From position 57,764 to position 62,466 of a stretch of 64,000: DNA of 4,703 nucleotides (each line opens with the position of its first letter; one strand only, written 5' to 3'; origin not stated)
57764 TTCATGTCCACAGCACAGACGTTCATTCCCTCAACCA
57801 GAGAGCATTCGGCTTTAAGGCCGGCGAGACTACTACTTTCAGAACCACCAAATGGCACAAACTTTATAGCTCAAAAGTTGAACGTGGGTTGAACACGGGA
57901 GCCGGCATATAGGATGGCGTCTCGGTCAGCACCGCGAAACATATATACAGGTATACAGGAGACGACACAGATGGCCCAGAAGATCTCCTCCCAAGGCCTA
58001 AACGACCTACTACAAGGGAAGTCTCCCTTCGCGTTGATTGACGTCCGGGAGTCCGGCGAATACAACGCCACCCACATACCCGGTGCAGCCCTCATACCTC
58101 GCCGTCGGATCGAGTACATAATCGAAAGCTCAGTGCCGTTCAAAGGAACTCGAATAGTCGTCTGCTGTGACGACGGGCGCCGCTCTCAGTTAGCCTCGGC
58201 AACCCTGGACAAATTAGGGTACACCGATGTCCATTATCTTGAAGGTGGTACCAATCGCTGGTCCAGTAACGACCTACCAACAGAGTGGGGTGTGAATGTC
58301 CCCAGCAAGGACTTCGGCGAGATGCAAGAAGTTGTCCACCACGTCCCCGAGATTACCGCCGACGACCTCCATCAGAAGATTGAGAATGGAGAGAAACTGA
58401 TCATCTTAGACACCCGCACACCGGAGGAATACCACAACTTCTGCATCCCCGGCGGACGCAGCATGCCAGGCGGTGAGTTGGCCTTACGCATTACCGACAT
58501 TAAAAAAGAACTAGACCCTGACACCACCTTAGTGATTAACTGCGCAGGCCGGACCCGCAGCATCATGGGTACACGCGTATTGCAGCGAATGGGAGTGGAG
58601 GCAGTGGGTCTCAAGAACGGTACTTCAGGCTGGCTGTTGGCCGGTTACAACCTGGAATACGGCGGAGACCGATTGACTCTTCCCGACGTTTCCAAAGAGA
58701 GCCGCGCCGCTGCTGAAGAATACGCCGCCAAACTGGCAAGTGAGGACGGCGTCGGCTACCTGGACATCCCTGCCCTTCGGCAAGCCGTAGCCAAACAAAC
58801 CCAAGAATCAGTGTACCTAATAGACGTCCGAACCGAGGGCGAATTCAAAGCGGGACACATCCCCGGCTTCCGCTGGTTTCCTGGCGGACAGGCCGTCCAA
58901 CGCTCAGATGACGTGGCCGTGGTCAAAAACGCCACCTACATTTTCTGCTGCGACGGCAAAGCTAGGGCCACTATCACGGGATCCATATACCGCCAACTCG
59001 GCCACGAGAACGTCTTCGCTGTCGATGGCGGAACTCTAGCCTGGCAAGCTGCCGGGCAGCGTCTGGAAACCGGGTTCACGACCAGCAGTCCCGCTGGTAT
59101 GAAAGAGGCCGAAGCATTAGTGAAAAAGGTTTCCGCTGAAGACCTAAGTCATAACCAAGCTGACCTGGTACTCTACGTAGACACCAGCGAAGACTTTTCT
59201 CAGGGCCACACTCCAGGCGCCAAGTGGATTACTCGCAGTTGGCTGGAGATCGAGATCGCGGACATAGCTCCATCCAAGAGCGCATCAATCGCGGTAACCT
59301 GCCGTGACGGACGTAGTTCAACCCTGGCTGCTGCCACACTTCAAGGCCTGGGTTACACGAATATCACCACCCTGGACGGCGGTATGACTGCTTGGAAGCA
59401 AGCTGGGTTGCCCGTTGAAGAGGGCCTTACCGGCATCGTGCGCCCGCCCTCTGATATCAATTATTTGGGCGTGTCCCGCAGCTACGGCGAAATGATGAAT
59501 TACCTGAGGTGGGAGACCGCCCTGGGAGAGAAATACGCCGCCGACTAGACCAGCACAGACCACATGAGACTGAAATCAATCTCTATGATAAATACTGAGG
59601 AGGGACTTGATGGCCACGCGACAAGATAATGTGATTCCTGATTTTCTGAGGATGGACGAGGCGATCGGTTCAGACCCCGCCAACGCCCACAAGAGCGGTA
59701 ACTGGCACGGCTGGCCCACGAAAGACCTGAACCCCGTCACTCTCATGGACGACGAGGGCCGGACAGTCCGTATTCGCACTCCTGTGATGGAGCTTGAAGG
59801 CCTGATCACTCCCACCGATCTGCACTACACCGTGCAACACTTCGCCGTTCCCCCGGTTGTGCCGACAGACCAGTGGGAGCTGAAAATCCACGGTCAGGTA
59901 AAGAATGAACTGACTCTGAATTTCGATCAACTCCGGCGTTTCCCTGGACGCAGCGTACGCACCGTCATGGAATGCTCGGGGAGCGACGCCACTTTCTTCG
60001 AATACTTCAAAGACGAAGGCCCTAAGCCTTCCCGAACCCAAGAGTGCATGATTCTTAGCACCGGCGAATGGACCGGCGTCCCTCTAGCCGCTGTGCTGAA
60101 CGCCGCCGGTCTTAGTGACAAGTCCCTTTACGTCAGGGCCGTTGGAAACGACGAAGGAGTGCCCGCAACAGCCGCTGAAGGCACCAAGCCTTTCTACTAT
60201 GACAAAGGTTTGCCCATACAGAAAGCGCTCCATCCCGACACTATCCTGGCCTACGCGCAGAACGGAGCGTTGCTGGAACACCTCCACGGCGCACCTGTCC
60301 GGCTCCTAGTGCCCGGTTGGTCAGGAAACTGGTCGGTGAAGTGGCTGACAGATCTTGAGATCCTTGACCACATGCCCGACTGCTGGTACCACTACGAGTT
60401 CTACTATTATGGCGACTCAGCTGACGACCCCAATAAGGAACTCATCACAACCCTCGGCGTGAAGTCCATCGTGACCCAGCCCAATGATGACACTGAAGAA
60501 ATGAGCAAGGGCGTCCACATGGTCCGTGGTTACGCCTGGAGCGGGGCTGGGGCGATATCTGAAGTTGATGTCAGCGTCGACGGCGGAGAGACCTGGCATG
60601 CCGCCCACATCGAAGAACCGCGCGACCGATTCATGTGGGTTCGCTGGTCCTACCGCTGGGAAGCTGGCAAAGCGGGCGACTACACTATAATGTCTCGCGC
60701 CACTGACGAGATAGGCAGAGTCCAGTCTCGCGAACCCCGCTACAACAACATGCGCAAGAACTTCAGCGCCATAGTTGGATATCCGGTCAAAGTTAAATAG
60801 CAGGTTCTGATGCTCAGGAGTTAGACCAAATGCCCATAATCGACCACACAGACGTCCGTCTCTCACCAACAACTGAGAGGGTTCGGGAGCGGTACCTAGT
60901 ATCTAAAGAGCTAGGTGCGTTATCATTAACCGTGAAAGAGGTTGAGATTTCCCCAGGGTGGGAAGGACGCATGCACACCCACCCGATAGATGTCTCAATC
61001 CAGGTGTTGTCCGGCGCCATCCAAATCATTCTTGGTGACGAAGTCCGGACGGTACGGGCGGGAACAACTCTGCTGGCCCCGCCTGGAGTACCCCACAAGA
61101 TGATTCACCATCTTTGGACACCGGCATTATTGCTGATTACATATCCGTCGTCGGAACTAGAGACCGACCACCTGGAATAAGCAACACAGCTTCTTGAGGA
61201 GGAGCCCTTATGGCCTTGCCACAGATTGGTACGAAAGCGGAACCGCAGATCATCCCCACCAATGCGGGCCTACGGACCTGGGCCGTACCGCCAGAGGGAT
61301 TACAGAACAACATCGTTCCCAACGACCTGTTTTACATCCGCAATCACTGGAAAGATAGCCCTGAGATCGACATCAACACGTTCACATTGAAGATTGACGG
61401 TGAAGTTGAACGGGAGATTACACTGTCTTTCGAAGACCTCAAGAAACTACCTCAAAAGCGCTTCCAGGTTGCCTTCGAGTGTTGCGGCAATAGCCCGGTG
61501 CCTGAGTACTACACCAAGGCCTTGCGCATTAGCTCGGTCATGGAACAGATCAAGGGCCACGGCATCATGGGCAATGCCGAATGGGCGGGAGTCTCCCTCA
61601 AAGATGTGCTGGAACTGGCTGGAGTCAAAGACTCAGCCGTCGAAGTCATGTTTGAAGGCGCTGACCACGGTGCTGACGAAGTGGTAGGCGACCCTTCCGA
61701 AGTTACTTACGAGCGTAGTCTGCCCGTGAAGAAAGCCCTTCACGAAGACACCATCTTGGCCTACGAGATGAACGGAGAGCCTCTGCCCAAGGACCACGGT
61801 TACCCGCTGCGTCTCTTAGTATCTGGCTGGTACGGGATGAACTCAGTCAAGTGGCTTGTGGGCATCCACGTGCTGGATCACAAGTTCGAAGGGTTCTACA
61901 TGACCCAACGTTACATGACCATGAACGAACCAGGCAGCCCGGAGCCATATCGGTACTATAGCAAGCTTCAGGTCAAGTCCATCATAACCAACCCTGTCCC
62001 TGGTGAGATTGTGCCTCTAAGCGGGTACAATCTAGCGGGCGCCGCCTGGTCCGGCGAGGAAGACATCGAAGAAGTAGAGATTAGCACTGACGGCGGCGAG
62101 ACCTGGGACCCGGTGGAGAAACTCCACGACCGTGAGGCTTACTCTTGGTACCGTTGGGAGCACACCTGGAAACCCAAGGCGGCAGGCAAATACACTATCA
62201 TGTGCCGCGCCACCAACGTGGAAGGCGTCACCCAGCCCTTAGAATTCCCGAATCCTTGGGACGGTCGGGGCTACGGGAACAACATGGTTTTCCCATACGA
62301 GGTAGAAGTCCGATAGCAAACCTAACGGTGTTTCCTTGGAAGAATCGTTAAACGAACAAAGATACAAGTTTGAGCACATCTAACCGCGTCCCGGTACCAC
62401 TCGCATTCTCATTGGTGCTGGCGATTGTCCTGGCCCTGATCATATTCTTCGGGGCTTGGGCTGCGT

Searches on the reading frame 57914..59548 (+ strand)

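Call 90: search_protein_families(library=pfam, proteins=[window:57914-59548:+], max_evalue=0.0001)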
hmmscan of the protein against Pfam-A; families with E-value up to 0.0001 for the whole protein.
window:57914-59548:+ (544 aa): 1 family
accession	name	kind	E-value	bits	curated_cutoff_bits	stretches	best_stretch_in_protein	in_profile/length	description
PF00581.25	Rhodanese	-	3.1e-61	204.6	22.2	4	30-118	6-101/102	Rhodanese-like domain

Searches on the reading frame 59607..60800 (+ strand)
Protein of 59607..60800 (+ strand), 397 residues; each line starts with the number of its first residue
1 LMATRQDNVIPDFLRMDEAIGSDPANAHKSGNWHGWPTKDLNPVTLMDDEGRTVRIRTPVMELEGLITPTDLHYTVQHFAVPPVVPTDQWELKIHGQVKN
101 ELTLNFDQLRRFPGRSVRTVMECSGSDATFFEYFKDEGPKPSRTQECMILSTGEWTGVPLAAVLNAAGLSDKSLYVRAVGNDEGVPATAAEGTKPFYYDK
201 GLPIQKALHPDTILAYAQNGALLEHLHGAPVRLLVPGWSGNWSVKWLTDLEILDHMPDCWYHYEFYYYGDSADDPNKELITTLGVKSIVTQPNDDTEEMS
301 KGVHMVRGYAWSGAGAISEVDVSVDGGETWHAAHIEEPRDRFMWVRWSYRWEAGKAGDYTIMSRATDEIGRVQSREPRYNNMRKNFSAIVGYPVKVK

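Call 90: search_protein_families(library=pfam, proteins=[window:59607-60800:+], max_evalue=0.0001)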
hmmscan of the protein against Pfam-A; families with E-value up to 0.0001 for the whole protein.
window:59607-60800:+ (397 aa): 2 families
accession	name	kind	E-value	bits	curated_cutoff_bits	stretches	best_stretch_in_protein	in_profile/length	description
PF00174.25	Oxidored_molyb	-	4.6e-42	143.9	24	1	78-258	1-166/169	Oxidoreductase molybdopterin binding domain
PF03404.22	Mo-co_dimer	-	1.6e-16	61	22.7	1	279-380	3-121/138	Mo-co oxidoreductase dimerisation domain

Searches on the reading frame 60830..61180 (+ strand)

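Call 90: search_protein_families(library=pfam, proteins=[window:60830-61180:+], max_evalue=0.0001)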
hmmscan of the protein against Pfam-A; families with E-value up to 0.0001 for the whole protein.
window:60830-61180:+ (116 aa): 1 family
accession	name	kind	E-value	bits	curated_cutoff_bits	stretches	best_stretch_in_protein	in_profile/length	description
PF07883.17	Cupin_2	-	1.5e-10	41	27.2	1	37-102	2-67/70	Cupin domain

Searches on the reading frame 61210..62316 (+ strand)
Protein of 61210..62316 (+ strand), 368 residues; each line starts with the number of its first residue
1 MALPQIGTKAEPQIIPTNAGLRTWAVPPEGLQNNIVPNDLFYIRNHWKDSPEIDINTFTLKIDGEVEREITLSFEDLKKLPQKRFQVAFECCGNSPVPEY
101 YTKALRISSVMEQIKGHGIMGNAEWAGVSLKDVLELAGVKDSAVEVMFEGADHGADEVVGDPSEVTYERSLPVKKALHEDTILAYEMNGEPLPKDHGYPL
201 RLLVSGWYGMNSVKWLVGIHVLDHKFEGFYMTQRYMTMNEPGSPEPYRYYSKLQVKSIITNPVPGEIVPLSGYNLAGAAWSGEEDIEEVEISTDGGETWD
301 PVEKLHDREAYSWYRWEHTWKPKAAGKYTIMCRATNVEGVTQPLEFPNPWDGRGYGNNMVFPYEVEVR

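Call 90: search_protein_families(library=pfam, proteins=[window:61210-62316:+], max_evalue=0.0001)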
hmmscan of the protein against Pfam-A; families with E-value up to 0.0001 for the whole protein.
window:61210-62316:+ (368 aa): 2 families
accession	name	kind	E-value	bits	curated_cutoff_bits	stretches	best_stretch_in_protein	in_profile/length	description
PF00174.25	Oxidored_molyb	-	1.9e-54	184.2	24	1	50-230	4-169/169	Oxidoreductase molybdopterin binding domain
PF03404.22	Mo-co_dimer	-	1.1e-11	45.4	22.7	1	251-365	5-135/138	Mo-co oxidoreductase dimerisation domain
